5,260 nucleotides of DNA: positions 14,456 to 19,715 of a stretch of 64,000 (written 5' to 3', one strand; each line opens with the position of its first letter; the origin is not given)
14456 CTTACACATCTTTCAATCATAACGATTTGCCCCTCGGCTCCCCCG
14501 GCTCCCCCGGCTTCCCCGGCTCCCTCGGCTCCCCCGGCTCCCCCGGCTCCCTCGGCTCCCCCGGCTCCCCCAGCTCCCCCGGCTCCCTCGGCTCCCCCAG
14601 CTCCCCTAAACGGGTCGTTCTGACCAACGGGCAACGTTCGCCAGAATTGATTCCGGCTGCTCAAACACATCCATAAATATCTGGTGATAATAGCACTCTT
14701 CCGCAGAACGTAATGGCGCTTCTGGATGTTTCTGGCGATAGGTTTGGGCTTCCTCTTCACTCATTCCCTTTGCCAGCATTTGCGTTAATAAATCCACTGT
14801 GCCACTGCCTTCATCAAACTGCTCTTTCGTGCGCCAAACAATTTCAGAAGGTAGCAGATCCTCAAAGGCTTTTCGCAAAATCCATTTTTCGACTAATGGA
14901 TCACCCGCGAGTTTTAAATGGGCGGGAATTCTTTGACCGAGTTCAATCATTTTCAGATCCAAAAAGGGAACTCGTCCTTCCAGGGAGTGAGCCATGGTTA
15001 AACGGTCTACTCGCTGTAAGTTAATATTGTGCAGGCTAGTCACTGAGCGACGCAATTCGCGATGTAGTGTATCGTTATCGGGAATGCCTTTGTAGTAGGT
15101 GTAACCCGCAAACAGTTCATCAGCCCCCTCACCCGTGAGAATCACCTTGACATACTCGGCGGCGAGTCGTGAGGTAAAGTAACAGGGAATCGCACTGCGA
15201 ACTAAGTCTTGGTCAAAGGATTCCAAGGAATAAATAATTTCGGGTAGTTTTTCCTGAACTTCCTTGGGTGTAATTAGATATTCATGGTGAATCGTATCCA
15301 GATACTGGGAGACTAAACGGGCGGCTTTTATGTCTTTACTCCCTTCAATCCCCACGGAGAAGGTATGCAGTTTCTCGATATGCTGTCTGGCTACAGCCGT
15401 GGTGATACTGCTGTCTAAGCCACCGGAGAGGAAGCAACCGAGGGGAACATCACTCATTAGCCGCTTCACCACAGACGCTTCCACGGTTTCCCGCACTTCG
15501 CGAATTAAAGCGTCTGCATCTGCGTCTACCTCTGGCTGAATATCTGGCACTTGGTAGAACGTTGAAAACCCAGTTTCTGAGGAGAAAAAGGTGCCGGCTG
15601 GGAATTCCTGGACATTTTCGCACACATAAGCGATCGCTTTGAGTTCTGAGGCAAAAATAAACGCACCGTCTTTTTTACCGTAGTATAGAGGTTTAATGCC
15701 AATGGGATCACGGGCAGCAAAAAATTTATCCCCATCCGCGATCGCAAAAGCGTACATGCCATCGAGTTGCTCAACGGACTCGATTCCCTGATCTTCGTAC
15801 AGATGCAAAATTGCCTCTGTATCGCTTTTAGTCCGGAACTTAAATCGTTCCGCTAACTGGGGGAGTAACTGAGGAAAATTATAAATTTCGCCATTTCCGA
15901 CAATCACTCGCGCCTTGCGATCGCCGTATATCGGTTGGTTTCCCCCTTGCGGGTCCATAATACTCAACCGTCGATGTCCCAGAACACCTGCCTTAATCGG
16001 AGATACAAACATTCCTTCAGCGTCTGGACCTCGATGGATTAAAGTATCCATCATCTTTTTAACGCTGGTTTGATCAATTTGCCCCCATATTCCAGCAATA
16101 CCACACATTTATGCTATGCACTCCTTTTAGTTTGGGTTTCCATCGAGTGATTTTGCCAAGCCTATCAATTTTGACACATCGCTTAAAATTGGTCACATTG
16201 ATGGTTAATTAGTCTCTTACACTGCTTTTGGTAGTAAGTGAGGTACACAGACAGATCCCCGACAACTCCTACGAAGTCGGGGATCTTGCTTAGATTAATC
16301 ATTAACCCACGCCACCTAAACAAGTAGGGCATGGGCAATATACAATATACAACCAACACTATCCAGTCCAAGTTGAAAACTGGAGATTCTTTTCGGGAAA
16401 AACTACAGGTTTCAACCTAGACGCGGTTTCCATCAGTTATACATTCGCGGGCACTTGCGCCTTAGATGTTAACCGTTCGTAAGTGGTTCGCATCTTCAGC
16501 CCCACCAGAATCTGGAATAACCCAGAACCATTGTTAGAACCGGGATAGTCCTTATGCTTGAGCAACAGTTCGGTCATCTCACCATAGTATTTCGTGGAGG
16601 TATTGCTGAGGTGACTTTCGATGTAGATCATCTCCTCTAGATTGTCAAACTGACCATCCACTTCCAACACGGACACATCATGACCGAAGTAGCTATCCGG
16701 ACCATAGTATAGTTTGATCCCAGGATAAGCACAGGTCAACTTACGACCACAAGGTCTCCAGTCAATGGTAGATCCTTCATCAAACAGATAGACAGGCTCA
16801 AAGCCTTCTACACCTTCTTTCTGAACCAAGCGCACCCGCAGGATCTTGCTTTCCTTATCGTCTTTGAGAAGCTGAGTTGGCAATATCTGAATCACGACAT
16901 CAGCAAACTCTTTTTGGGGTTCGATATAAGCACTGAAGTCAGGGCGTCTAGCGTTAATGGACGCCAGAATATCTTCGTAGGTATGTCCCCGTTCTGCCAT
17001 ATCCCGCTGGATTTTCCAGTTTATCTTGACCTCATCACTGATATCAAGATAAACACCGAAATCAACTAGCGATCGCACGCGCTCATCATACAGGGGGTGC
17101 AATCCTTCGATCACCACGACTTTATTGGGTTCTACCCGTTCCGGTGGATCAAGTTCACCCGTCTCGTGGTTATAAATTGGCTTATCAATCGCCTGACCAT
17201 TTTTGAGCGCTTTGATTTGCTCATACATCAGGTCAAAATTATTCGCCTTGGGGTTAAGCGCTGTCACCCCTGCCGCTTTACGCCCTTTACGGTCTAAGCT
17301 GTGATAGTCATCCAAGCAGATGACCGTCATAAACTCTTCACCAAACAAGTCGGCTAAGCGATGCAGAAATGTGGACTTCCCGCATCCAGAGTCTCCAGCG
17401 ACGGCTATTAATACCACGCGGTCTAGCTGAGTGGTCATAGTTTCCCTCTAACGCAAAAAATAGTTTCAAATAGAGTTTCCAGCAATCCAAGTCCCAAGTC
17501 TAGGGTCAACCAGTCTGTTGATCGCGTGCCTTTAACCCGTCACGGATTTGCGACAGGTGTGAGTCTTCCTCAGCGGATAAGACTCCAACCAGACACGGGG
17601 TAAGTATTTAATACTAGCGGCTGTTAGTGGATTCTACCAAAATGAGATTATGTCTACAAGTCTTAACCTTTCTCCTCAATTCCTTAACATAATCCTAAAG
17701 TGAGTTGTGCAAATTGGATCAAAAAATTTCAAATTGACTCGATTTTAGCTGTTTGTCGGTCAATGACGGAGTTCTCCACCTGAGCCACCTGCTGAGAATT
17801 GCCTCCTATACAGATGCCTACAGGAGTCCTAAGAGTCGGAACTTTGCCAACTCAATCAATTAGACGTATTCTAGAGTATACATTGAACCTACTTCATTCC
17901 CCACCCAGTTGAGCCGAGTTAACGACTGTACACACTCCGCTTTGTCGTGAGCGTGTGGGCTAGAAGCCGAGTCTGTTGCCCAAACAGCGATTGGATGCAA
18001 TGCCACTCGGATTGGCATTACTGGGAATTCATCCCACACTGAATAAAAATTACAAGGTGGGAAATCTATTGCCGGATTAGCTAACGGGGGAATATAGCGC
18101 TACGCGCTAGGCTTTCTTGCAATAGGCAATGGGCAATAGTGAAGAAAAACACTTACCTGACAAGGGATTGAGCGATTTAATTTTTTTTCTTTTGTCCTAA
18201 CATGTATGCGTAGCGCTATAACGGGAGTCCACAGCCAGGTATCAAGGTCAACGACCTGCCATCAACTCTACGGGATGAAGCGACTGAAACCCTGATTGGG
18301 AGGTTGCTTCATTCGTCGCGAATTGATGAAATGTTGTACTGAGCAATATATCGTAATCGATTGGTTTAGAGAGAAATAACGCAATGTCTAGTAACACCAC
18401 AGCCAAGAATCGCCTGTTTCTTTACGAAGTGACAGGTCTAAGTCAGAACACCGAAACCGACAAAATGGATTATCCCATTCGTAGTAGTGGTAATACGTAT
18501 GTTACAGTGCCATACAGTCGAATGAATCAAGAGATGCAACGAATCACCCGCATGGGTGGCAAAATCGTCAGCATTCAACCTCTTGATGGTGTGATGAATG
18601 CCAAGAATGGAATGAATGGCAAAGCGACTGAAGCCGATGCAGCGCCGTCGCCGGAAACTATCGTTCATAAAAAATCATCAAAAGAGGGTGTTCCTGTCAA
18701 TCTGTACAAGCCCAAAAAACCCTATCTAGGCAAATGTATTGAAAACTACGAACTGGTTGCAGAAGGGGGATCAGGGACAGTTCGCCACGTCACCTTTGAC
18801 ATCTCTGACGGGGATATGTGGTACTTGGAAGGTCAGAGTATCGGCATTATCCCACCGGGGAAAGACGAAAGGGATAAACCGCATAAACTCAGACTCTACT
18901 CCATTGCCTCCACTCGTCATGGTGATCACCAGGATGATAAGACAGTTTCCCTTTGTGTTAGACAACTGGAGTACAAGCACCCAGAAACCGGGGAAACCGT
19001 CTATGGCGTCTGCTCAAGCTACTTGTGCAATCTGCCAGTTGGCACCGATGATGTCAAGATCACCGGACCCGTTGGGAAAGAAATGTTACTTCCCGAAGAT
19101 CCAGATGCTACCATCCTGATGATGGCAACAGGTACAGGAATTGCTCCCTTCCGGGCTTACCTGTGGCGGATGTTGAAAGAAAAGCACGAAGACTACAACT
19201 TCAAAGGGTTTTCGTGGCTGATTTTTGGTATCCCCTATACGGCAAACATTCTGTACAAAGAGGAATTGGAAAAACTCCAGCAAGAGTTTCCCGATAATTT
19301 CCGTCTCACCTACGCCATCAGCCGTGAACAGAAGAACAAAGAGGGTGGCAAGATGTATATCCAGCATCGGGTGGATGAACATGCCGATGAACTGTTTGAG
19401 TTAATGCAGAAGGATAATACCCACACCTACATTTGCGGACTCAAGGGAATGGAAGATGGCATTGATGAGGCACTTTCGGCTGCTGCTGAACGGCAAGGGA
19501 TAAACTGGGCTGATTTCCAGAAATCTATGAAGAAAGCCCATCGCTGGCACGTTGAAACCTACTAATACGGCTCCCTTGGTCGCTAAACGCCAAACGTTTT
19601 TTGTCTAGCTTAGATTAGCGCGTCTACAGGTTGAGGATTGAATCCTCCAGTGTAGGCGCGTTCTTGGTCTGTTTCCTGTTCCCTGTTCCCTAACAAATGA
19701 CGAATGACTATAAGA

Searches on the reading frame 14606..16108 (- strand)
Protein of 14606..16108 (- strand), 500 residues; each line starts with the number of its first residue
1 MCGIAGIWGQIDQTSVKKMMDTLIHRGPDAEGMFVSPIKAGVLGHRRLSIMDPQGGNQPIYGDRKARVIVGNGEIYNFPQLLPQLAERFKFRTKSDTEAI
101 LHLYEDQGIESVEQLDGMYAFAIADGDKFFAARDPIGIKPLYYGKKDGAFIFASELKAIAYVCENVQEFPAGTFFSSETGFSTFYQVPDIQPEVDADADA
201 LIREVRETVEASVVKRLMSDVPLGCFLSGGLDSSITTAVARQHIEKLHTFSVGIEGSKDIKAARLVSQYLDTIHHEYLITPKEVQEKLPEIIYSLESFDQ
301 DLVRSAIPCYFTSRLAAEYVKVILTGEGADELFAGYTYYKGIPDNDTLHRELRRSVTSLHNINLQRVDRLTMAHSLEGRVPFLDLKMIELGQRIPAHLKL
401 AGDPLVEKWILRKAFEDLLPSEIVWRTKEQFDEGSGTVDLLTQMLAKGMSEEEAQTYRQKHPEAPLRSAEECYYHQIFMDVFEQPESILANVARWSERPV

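Call 18: search_protein_families(library=pfam, proteins=[window:14606-16108:-], max_evalue=0.001)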
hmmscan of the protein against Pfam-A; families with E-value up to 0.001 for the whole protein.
window:14606-16108:- (500 aa): 5 families
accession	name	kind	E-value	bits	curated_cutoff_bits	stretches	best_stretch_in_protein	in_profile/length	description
PF00733.27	Asn_synthase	-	1.4e-75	255.6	21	2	204-340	1-139/354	Asparagine synthase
PF13537.11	GATase_7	-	2e-39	134.8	25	1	45-159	1-121/123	Glutamine amidotransferase domain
PF13522.11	GATase_6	-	2.5e-30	105.6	27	1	28-155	1-130/130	Glutamine amidotransferase domain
PF12481.13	DUF3700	-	4.2e-08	33.4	27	1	112-185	126-203/228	Aluminium induced protein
PF02540.23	NAD_synthase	-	0.00068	19.3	21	0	202-337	2-138/242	NAD synthase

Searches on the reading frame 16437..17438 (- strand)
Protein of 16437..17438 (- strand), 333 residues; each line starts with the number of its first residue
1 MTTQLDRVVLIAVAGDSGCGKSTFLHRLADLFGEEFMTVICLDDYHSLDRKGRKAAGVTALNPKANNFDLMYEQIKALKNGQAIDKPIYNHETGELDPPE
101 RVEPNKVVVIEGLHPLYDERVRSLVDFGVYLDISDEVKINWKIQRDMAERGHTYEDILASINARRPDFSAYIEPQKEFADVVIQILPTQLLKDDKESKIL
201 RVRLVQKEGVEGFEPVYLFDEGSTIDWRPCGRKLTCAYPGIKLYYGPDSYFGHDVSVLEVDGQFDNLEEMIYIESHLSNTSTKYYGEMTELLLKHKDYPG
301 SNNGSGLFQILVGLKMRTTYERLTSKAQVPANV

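Call 18: search_protein_families(library=pfam, proteins=[window:16437-17438:-], max_evalue=0.001)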
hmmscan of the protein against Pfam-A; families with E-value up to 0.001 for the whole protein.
window:16437-17438:- (333 aa): 2 families
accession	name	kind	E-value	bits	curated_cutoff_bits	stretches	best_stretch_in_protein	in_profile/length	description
PF00485.24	PRK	-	1.8e-72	243.7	22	1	10-191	1-195/196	Phosphoribulokinase / Uridine kinase family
PF13238.12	AAA_18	-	0.00068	20.5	29.4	0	11-137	1-103/128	AAA domain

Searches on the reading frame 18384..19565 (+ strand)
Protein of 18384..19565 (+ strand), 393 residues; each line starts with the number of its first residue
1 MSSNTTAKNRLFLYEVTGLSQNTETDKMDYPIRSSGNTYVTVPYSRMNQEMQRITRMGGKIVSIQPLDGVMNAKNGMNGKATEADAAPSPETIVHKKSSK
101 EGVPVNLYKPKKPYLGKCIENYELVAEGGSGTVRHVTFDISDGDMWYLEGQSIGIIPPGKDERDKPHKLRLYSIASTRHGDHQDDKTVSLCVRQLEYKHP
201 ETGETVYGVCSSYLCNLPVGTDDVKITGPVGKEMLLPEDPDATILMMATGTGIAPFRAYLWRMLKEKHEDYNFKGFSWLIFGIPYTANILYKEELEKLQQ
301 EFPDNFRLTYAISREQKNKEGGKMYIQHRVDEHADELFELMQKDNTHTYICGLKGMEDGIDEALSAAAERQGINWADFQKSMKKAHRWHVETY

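Call 18: search_protein_families(library=pfam, proteins=[window:18384-19565:+], max_evalue=0.001)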
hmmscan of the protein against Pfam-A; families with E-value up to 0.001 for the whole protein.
window:18384-19565:+ (393 aa): 3 families
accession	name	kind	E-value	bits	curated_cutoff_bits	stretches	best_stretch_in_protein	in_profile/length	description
PF00175.26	NAD_binding_1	-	1.4e-27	96.9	22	1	246-360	1-107/109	Oxidoreductase NAD-binding domain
PF01383.26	CpcD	-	6.7e-25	87.6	27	1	9-66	1-55/55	CpcD/allophycocyanin linker domain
PF00667.26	FAD_binding_1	-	3.6e-09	37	32.3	1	110-162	5-57/222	FAD binding domain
